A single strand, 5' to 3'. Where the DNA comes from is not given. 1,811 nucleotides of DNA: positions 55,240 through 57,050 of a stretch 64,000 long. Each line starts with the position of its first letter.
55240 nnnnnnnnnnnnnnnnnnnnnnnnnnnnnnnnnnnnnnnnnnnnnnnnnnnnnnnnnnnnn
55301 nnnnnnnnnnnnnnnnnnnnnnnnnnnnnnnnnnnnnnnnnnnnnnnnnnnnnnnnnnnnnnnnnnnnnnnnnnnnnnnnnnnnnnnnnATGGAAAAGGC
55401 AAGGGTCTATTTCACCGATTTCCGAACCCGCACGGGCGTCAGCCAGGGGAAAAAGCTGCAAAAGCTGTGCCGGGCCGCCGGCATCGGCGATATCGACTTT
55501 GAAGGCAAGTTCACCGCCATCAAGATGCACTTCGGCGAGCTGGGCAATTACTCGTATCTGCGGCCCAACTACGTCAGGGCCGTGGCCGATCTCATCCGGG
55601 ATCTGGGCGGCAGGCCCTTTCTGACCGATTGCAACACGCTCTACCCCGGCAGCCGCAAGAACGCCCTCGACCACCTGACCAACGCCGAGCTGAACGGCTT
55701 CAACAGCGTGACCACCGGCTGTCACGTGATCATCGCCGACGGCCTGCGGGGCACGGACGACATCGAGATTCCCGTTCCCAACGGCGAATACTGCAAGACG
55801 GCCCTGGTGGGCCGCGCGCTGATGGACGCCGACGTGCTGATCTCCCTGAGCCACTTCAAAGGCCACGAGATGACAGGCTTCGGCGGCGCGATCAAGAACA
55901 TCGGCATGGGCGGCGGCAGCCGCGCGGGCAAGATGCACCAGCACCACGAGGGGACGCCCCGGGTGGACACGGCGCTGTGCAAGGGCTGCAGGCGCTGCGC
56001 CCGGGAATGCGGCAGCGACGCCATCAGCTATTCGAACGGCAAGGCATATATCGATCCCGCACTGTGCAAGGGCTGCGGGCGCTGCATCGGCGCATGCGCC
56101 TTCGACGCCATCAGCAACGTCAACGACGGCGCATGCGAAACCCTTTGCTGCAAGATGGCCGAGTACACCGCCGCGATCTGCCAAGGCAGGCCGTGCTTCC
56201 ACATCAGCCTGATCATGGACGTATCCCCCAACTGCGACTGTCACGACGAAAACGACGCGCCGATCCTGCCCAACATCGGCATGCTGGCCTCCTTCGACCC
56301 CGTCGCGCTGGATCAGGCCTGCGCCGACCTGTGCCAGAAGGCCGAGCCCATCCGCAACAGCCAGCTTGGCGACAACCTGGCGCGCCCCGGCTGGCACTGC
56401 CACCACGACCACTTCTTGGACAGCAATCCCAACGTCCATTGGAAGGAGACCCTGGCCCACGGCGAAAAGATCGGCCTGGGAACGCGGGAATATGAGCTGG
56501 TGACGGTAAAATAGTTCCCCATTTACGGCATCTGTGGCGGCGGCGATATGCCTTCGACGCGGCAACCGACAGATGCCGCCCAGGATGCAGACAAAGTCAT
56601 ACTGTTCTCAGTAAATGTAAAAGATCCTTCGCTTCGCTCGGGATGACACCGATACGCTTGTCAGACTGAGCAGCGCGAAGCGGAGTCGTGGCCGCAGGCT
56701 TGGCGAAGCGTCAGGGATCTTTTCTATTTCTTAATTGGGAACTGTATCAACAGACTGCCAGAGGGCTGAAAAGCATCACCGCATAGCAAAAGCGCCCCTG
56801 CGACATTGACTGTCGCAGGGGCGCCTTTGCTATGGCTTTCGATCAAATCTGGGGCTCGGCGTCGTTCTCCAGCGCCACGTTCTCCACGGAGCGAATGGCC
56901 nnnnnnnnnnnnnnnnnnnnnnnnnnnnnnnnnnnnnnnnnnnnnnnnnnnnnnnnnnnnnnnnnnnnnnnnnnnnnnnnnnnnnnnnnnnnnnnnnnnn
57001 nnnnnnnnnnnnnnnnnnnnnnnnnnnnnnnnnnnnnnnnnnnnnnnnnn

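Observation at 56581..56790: Nested insertion of a second MITE-like element with a 3-bp TCA duplication; the empty target is present twice elsewhere in the window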

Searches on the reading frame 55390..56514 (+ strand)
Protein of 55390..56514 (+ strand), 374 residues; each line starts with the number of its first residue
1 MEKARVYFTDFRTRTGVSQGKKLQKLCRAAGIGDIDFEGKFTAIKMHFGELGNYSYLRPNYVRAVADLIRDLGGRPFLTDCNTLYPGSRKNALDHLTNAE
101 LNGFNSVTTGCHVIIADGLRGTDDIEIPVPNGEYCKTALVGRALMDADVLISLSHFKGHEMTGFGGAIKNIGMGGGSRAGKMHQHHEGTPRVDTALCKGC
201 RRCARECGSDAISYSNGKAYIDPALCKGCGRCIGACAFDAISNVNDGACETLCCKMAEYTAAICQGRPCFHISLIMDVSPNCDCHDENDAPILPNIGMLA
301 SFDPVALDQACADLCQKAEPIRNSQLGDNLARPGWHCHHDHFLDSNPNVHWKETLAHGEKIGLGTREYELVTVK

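Call 11: find_encoding_contigs(protein=window:55390-56514:+, flank=10000, max_places=10)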
Protein window:55390-56514:+ (374 aa): 2 contigs read that carry it; 2 places shown.
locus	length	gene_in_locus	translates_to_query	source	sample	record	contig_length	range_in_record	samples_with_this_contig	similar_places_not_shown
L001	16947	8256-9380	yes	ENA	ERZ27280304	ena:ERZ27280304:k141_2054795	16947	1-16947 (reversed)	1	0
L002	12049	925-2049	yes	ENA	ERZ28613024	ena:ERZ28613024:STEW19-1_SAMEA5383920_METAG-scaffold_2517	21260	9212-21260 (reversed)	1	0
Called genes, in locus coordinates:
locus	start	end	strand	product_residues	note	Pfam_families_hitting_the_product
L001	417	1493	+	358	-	PF00990:GGDEF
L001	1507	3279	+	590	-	PF08447:PAS_3 (faint), PF00990:GGDEF, PF00563:EAL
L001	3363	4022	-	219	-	PF00302:CAT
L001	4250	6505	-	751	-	PF08823:PG_binding_2 (faint), PF01471:PG_binding_1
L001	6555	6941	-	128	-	PF00376:MerR, PF13411:MerR_1, PF09278:MerR-DNA-bind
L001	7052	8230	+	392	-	PF00465:Fe-ADH, PF13685:Fe-ADH_2, PF25137:ADH_Fe_C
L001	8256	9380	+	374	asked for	PF04015:DUF362, PF00037:Fer4 (faint), PF12837:Fer4_6 (faint), PF12838:Fer4_7 (weak)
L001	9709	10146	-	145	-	PF02699:YajC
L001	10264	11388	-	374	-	PF01702:TGT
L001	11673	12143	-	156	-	PF13927:Ig_3 (weak)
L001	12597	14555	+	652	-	-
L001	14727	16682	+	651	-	PF01471:PG_binding_1, PF08823:PG_binding_2 (faint), PF01471:PG_binding_1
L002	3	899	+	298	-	?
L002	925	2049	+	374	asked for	PF04015:DUF362, PF00037:Fer4 (faint), PF12837:Fer4_6 (faint), PF12838:Fer4_7 (weak)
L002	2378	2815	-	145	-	PF02699:YajC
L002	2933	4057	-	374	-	PF01702:TGT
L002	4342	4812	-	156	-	PF13927:Ig_3 (weak)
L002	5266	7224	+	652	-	-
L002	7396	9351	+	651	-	PF01471:PG_binding_1, PF08823:PG_binding_2 (faint), PF01471:PG_binding_1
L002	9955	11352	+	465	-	PF08239:SH3_3 (weak), PF00246:Peptidase_M14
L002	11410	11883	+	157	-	PF08239:SH3_3 (faint)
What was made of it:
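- Tried and rejected: The exact DUF362 protein is on only three contigs, all filled (call 11).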

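Call 24: find_homologous_proteins(query=window:55390-56514:+, max_evalue=1e-80)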
Query window:55390-56514:+ (374 aa): 7997 proteins with E <= 1e-80 among 8000 candidates; the best 120 are listed.
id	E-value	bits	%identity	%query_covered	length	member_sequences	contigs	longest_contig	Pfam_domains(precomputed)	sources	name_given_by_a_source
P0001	5.0e-282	953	-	-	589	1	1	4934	PF14697.12,PF04015.18,PF09861.15,PF12837.13,PF13484.12,PF12838.13,PF12800.13,PF12797.13,PF00037.33,PF25160.2,PF13237.12,PF13187.12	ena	-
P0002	2.0e-234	796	88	100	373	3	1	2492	PF04015.18,PF12837.13,PF00037.33,PF12838.13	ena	-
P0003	1.3e-229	780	86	100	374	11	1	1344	PF14697.12,PF04015.18,PF12837.13,PF00037.33,PF12838.13,PF25160.2,PF13237.12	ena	-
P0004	4.1e-225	765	85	100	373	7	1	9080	PF04015.18,PF12837.13,PF00037.33,PF12838.13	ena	-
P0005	1.5e-224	764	84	100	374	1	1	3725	PF14697.12,PF04015.18,PF12797.13,PF12837.13,PF00037.33,PF12838.13,PF25160.2,PF13237.12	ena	-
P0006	6.9e-224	761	84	100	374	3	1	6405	PF14697.12,PF04015.18,PF12797.13,PF12837.13,PF00037.33,PF12838.13,PF25160.2,PF13237.12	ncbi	-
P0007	3.8e-223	759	83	100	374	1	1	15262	PF04015.18,PF12837.13,PF00037.33,PF13237.12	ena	-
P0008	4.8e-223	759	85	100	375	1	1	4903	PF14697.12,PF04015.18,PF12797.13,PF12837.13,PF00037.33,PF12838.13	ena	-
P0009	1.1e-222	757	85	100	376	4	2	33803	PF14697.12,PF04015.18,PF12837.13,PF00037.33,PF12838.13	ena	-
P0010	1.4e-222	757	83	100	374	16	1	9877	PF04015.18,PF12837.13,PF00037.33,PF12838.13,PF25160.2,PF13237.12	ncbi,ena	-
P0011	2.3e-222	756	82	100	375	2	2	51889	PF04015.18,PF12797.13,PF12837.13,PF00037.33,PF12838.13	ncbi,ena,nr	ncbi:MAG: DUF362 domain-containing protein [Lachnospiraceae bacterium]|nr:DUF362 domain-containing p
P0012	2.9e-222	756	85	100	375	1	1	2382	PF14697.12,PF04015.18,PF12837.13,PF00037.33,PF12838.13,PF25160.2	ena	-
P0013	3.3e-222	756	83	100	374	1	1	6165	PF14697.12,PF04015.18,PF12837.13,PF00037.33,PF12838.13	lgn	-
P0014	3.9e-222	755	82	100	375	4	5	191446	PF04015.18,PF12797.13,PF12837.13,PF00037.33,PF12838.13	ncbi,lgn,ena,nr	ncbi:MAG: DUF362 domain-containing protein [Lachnospiraceae bacterium]|nr:DUF362 domain-containing p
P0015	1.6e-221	753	85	100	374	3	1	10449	PF14697.12,PF04015.18,PF12797.13,PF12837.13,PF00037.33,PF12838.13,PF13237.12,PF13187.12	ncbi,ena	-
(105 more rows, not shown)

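Call 27: find_encoding_contigs(protein=P0002, flank=3000, max_places=4)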
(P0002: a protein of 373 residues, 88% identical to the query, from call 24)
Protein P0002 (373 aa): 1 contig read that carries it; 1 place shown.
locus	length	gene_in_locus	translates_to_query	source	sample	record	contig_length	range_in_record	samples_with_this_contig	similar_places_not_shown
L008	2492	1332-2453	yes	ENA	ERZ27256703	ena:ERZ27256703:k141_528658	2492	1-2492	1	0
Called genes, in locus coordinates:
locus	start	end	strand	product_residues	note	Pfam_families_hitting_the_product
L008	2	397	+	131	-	?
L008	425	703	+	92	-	-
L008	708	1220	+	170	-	PF10050:DUF2284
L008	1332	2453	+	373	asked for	PF04015:DUF362, PF12838:Fer4_7 (weak), PF00037:Fer4 (faint), PF12837:Fer4_6 (faint)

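Call 28: find_encoding_contigs(protein=P0009, flank=3000, max_places=4)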
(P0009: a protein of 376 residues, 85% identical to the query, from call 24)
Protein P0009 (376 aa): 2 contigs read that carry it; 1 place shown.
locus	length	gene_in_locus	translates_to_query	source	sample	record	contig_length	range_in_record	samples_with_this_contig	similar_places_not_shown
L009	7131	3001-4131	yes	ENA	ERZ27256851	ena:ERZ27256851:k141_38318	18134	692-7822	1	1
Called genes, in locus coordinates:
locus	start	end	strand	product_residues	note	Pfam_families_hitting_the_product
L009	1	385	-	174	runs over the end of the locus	PF01782:RimM, PF24986:PRC_RimM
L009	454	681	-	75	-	PF13083:KH_KhpA-B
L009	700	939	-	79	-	PF00886:Ribosomal_S16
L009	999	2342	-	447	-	PF02881:SRP54_N, PF00448:SRP54, PF02978:SRP_SPB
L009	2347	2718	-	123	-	PF04297:UPF0122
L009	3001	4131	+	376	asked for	PF04015:DUF362, PF12838:Fer4_7 (weak), PF14697:Fer4_21 (weak), PF00037:Fer4 (weak), PF12837:Fer4_6 (weak)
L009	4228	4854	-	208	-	PF01471:PG_binding_1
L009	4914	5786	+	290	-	PF00480:ROK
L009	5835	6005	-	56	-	PF00037:Fer4, PF13237:Fer4_10, PF12838:Fer4_7, PF13187:Fer4_9, PF13484:Fer4_16 (weak), PF12797:Fer4_2, PF13237:Fer4_10 (weak), PF00037:Fer4, +7 more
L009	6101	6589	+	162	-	-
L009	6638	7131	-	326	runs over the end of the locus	PF00294:PfkB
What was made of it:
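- On MITE (miniature inverted-repeat transposable element): L001 and L002 are filled (call 11), and the nearest other DUF362 genes are at most 88 % identical with different neighbours (calls 24, 27, 28).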

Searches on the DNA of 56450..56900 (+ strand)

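Call 15: search_rna_families(source=window, start=56450, end=56900, threshold=evalue, max_evalue=10)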
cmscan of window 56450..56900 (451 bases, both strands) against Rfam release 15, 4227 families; matches with E-value up to 10: 10.
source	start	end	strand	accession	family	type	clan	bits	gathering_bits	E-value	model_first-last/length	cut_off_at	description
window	56783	56831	-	RF03697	mir-722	Gene; miRNA;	-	25.4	81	0.01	1-67/67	no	mir-722 microRNA precursor family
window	56780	56837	+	RF04201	MIR7510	Gene; miRNA;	-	21.9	93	0.079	1-79/79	no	MIR7510 microRNA precursor family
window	56789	56850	-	RF02865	ncS01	Gene; sRNA;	-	19.2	58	0.46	1-110/110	no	Burkholderia sRNA 1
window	56786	56900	-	RF02660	icaR_3p_UTR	Cis-reg;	-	17.7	369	0.045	237-390/390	5'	icaR 3'UTR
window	56781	56834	-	RF04050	mir-2072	Gene; miRNA;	-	16.9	100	1.3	1-67/67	no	mir-2072 microRNA precursor family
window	56781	56880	+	RF00598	SNORA76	Gene; snRNA; snoRNA; HACA-box;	CL00034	15.8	37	2.8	1-132/132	no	Small nucleolar RNA SNORA76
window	56789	56828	+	RF02558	CbSR2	Gene; antisense;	-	14.6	300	0.18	1-41/243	no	Coxiella burnetii sRNA 2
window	56787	56824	+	RF02621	BSnc120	Gene; sRNA;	-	13.7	114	6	36-70/88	no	Brucella sRNA 120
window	56751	56786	+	RF00017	Metazoa_SRP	Gene;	CL00003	10.2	70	2.2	180-215/299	no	Metazoan signal recognition particle RNA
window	56775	56890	-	RF02225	sX6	Gene; sRNA;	-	8.8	40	5.1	1-342/342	no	Proteobacterial sRNA sX6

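Call 25: search_dna_similar(query=window:56560-56790:+, collection=plasmids, mode=distant, max_evalue=0.01)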
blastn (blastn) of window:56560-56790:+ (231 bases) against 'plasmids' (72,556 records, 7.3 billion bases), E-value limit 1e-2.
No match.

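Call 26: search_dna_similar(query=window:56560-56790:+, collection=phages, mode=distant, max_evalue=0.01)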
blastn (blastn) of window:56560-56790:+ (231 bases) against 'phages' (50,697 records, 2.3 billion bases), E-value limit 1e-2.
No match.

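Call 99: search_dna_similar(query=window:56594-56632:+, collection=plasmids, mode=distant, max_evalue=10, max_rows=12)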
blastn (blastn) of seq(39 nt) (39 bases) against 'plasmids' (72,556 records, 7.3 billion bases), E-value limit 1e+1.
Records with a match: 23; places in all: 23; records where one place covers at least 80% of the query: 0.
Best place of each record, by identity: >=99% 3; 90-95% 2; 80-90% 18.
By first word of the organism name: Legionella 15; Arcobacter 3; Lactiplantibacillus 2; Secundilactobacillus 1; Paenibacillus 1; Enterococcus 1.
By predicted mobility (MOB-suite, as given by PLSDB): conjugative 18; non-mobilizable 4; mobilizable 1.
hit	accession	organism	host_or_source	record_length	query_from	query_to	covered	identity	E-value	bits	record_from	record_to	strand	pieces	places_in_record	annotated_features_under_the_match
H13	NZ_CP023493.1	Lactiplantibacillus plantarum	cell culture,New Zealand cheese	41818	4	30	69%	88.9%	2e+0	37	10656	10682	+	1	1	AAA family ATPase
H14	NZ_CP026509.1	Lactiplantibacillus plantarum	Pure culture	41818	4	30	69%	88.9%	2e+0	37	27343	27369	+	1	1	AAA family ATPase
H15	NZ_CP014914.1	Secundilactobacillus paracollinoides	cell culture,beer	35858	4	30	69%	88.9%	2e+0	37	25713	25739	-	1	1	AAA family ATPase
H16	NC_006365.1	Legionella pneumophila str. Paris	-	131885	11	36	67%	88.5%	6e+0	35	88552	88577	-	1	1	aminoglycoside adenylyltransferase family protein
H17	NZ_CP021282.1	Legionella pneumophila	Homo sapiens,human lung tissue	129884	11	36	67%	88.5%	6e+0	35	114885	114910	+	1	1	aminoglycoside adenylyltransferase family protein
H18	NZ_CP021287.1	Legionella pneumophila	Homo sapiens,human lung tissue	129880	11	36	67%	88.5%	6e+0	35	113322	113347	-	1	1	aminoglycoside adenylyltransferase family protein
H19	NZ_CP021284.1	Legionella pneumophila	Homo sapiens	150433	11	36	67%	88.5%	6e+0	35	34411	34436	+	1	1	aminoglycoside adenylyltransferase domain-containing protein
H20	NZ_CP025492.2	Legionella sainthelensi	Homo sapiens,Clinical ...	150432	11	36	67%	88.5%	6e+0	35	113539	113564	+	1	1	aminoglycoside adenylyltransferase domain-containing protein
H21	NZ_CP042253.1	Legionella longbeachae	Homo sapiens,lung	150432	11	36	67%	88.5%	6e+0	35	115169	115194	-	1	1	aminoglycoside adenylyltransferase domain-containing protein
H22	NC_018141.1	Legionella pneumophila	-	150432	11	36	67%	88.5%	6e+0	35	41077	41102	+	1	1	aminoglycoside adenylyltransferase domain-containing protein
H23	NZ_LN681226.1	Legionella hackeliae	-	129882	11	36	67%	88.5%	6e+0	35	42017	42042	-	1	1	aminoglycoside adenylyltransferase family protein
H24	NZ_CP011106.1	Legionella pneumophila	Homo sapiens,sputum sample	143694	11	36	67%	88.5%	6e+0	35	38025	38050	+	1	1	aminoglycoside adenylyltransferase domain-containing protein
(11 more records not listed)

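Call 100: search_dna_similar(query=window:56708-56751:-, collection=plasmids, mode=distant, max_evalue=10, max_rows=12)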
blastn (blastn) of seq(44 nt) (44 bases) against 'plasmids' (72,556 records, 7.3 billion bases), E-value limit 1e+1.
Records with a match: 16; places in all: 16; records where one place covers at least 80% of the query: 1.
Best place of each record, by identity: >=99% 7; 95-99% 4; 90-95% 2; 80-90% 3.
By first word of the organism name: Acinetobacter 4; Bacillus 3; Tolypothrix 2; Halosolutus 1; Oscillatoria 1; Cytobacillus 1; Microchaete 1; Clostridium 1; Persicobacter 1; Parabacteroides 1.
By predicted mobility (MOB-suite, as given by PLSDB): non-mobilizable 7; mobilizable 6; conjugative 3.
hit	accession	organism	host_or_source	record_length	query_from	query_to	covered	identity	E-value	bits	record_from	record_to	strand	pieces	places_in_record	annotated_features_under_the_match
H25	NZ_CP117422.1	Bacillus cereus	-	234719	3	38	82%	83.8%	8e+0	35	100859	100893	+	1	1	polysaccharide deacetylase family protein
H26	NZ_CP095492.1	Halosolutus gelatinilyticus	cell culture,saline soil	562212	11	38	64%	89.3%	8e+0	35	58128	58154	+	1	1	none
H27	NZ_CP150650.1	Bacillus mycoides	cell culture,soil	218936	14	42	66%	86.2%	2e+0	36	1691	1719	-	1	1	none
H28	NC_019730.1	Oscillatoria nigro-viridis PCC 7112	-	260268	7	31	57%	92.0%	6e-1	37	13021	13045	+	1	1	hypothetical protein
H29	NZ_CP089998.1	Cytobacillus spongiae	sponge,Pure culture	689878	20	42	52%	91.3%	8e+0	34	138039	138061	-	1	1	none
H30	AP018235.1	Microchaete diplosiphon NIES-3275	-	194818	12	32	48%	95.2%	8e+0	35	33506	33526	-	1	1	hypothetical protein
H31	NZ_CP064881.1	Tolypothrix sp. PCC 7601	Fresh water sample,Fresh water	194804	12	32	48%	95.2%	8e+0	35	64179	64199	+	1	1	hypothetical protein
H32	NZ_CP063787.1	Tolypothrix sp. PCC 7712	Soil sample,soil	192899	12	32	48%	95.2%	8e+0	35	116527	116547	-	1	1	hypothetical protein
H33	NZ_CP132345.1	Clostridium butyricum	Homo sapiens,Faeces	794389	14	34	48%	95.2%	8e+0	35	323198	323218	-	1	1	none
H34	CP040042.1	Acinetobacter baumannii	Homo sapiens,blood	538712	18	35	41%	100.0%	8e+0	34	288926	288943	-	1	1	none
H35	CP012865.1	Persicobacter sp. JZB09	cell culture,soil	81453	22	39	41%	100.0%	8e+0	34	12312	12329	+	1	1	record has no annotation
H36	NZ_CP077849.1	Acinetobacter baumannii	Homo sapiens,Rectal swab_P28_BU14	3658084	18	35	41%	100.0%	8e+0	34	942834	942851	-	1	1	none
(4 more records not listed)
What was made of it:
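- Tried and rejected: Nothing, or chance-level hits only (calls 25, 26, 99, 100).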
